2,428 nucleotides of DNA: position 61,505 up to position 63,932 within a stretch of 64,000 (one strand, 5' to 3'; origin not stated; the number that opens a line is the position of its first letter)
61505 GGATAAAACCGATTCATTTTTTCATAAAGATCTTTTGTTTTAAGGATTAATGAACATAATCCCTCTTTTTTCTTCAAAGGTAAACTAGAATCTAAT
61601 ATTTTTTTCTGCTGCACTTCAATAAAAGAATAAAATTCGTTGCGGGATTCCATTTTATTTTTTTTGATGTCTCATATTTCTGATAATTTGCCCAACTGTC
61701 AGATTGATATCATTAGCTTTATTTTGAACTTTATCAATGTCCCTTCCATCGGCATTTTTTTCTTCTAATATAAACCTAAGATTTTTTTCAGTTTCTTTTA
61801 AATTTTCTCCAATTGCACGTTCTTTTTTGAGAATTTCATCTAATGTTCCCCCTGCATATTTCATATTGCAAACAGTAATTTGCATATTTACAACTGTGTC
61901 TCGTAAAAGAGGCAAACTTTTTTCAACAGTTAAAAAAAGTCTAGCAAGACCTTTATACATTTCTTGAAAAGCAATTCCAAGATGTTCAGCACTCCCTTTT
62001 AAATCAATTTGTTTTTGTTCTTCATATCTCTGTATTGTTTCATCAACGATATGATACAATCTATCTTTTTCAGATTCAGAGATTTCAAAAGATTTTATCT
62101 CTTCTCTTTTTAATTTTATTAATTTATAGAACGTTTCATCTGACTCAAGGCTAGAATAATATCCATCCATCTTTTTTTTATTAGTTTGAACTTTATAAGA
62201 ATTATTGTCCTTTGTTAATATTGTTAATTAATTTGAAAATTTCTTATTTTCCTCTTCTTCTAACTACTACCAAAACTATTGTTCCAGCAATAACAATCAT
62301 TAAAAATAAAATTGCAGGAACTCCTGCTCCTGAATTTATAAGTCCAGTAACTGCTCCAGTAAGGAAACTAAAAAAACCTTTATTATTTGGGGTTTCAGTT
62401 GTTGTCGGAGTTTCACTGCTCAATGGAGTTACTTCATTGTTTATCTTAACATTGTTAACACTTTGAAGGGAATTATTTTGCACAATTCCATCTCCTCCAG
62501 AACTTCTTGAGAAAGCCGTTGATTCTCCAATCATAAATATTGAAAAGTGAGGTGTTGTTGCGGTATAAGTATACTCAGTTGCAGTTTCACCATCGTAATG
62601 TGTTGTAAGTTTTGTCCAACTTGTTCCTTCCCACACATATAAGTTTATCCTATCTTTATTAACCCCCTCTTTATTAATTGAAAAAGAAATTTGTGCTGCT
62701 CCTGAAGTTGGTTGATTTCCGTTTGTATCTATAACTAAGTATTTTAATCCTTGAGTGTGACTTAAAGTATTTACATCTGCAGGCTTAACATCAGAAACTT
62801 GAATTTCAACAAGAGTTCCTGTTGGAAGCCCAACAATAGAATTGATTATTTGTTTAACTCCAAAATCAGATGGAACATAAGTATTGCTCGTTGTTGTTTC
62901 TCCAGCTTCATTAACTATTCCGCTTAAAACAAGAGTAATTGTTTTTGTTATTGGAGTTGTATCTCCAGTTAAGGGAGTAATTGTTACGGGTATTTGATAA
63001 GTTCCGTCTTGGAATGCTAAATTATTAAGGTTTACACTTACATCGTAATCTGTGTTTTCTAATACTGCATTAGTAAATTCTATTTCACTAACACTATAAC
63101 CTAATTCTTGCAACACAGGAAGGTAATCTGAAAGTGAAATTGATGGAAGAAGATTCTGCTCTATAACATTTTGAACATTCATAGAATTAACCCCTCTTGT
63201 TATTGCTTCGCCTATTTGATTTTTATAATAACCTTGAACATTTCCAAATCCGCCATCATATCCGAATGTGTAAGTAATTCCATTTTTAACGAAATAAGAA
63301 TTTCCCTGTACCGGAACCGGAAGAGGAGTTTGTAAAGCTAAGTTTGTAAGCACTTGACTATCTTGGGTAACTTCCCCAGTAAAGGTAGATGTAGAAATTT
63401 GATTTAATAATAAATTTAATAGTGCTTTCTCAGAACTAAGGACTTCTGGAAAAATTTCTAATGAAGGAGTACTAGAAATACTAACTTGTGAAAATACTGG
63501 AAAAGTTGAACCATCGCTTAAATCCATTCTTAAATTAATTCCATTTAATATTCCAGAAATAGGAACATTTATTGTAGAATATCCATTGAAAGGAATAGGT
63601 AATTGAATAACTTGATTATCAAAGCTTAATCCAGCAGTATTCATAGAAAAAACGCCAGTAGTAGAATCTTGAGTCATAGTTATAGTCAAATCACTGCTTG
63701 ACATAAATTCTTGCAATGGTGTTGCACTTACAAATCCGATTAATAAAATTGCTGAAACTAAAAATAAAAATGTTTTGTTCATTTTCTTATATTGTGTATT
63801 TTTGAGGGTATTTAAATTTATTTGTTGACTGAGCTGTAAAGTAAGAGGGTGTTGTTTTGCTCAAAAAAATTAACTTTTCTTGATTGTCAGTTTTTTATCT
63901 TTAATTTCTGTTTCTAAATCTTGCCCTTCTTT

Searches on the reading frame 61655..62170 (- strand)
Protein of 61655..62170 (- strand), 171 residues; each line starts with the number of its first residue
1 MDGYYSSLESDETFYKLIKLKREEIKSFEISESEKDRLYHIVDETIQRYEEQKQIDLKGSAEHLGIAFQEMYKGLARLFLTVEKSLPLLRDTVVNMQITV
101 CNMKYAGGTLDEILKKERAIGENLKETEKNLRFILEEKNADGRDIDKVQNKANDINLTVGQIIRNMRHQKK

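Call 10: search_protein_families(library=pfam, proteins=[window:61655-62170:-])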
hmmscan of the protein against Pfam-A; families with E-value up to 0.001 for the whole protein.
window:61655-62170:- (171 aa): 0 families

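Call 11: search_protein_families(library=ncbifam, proteins=[window:61655-62170:-])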
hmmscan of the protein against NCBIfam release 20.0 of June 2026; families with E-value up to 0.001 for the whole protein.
window:61655-62170:- (171 aa): 0 families

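Call 18: find_homologous_proteins(query=window:61655-62170:-)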
Query window:61655-62170:- (171 aa): 1 proteins with E <= 0.001 among 58 candidates.
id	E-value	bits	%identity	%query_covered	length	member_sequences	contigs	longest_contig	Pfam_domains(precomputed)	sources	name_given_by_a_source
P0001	2.2e-103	361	100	100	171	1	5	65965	-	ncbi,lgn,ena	ncbi:MAG: hypothetical protein AABX99_04225 [Nanoarchaeota archaeon]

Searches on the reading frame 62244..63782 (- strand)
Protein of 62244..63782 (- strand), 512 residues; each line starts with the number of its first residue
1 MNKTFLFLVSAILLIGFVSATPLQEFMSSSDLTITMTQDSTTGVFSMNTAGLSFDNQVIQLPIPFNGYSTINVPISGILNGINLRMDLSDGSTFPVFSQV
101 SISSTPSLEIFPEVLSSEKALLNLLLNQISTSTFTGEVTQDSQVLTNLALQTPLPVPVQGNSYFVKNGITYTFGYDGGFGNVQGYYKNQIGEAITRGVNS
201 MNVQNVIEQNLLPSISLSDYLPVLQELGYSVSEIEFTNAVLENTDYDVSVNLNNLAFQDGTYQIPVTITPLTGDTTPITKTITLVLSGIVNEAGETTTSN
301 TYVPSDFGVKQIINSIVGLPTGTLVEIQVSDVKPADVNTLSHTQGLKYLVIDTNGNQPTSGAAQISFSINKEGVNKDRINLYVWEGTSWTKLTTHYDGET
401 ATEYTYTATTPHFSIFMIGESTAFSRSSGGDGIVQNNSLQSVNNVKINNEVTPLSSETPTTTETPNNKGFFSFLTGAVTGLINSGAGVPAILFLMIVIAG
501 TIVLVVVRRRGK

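Call 10: search_protein_families(library=pfam, proteins=[window:62244-63782:-])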
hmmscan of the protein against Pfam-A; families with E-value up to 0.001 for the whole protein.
window:62244-63782:- (512 aa): 0 families

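Call 11: search_protein_families(library=ncbifam, proteins=[window:62244-63782:-])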
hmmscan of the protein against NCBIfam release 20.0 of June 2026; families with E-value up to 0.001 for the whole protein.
window:62244-63782:- (512 aa): 1 family
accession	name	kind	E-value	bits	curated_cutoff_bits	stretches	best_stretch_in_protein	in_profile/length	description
TIGR04213.1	PGF_pre_PGF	domain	1.2e-10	41.6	28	1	333-418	57-151/153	PGF-pre-PGF domain-containing protein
